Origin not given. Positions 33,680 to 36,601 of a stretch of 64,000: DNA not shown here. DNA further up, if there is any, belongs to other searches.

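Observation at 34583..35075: PNPase carrying an embedded, apparently catalytically complete DEDDh (DnaQ / RNase T / Orn-like) exonuclease domain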

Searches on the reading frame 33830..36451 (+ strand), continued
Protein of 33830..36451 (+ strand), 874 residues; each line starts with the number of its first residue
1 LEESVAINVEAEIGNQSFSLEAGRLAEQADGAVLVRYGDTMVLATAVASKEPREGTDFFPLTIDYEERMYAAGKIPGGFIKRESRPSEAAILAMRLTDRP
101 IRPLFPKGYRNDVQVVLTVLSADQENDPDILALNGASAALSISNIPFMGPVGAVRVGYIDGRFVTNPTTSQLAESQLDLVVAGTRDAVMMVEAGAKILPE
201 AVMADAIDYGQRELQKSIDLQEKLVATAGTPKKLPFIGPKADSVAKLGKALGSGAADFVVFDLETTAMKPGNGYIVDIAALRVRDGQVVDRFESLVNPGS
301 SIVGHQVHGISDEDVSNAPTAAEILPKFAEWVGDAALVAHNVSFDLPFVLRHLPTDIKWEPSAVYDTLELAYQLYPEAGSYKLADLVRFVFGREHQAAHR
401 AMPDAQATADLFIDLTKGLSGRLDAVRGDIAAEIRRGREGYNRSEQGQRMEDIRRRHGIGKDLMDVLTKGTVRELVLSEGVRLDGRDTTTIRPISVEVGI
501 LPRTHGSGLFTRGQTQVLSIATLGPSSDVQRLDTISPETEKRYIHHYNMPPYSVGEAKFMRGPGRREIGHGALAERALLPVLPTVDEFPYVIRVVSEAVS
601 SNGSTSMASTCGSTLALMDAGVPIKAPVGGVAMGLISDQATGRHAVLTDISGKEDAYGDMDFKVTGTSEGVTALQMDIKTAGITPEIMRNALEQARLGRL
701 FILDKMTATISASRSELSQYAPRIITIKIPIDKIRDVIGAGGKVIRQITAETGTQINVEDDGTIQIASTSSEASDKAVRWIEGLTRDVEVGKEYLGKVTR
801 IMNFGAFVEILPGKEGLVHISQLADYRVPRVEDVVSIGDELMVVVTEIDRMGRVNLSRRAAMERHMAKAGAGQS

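Call 25: find_encoding_contigs(protein=P0124, flank=6000, max_places=2)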
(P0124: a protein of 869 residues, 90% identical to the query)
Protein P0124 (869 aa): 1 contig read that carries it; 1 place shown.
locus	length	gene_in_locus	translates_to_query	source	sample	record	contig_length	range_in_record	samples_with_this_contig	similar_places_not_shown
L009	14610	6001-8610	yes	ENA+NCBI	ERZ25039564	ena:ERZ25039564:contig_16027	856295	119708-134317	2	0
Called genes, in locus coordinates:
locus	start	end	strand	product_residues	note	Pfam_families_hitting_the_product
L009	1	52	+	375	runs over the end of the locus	PF08529:NusA_N, PF00575:S1, PF13184:KH_NusA_1st, PF07650:KH_2 (faint), PF26594:KH_NusA_2nd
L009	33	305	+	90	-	PF04296:YlxR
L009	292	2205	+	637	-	PF04760:IF2_N, PF00009:GTP_EFTU, PF01926:MMR_HSR1, PF02421:FeoB_N (weak), PF22042:EF-G_D2, PF03144:GTP_EFTU_D2 (faint), PF11987:IF-2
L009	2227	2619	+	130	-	PF02033:RBFA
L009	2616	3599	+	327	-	PF01368:DHH, PF02272:DHHA1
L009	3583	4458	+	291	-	PF01509:TruB_N, PF16198:TruB_C_2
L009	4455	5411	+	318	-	PF06574:FAD_syn, PF01467:CTP_transf_like (weak), PF01687:Flavokinase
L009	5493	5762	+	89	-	PF00312:Ribosomal_S15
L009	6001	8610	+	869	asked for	PF01138:RNase_PH, PF03725:RNase_PH_C, PF00929:RNase_T, PF01138:RNase_PH, PF03725:RNase_PH_C (weak), PF00013:KH_1, PF00575:S1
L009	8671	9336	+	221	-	PF03167:UDG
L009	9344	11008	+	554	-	PF00753:Lactamase_B, PF23023:Anti-Pycsar_Apyc1 (faint), PF12706:Lactamase_B_2, PF22505:RNase_J_b_CASP, PF07521:RMMBL, PF17770:RNase_J_C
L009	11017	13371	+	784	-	PF17854:FtsK_alpha, PF01580:FtsK_SpoIIIE, PF01935:DUF87 (weak), PF09397:FtsK_gamma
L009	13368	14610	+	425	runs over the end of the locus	PF12844:HTH_19, PF13413:HTH_25, PF09136:Glucodextran_B (weak), PF17936:Big_6 (faint), PF13464:RodZ_C (weak)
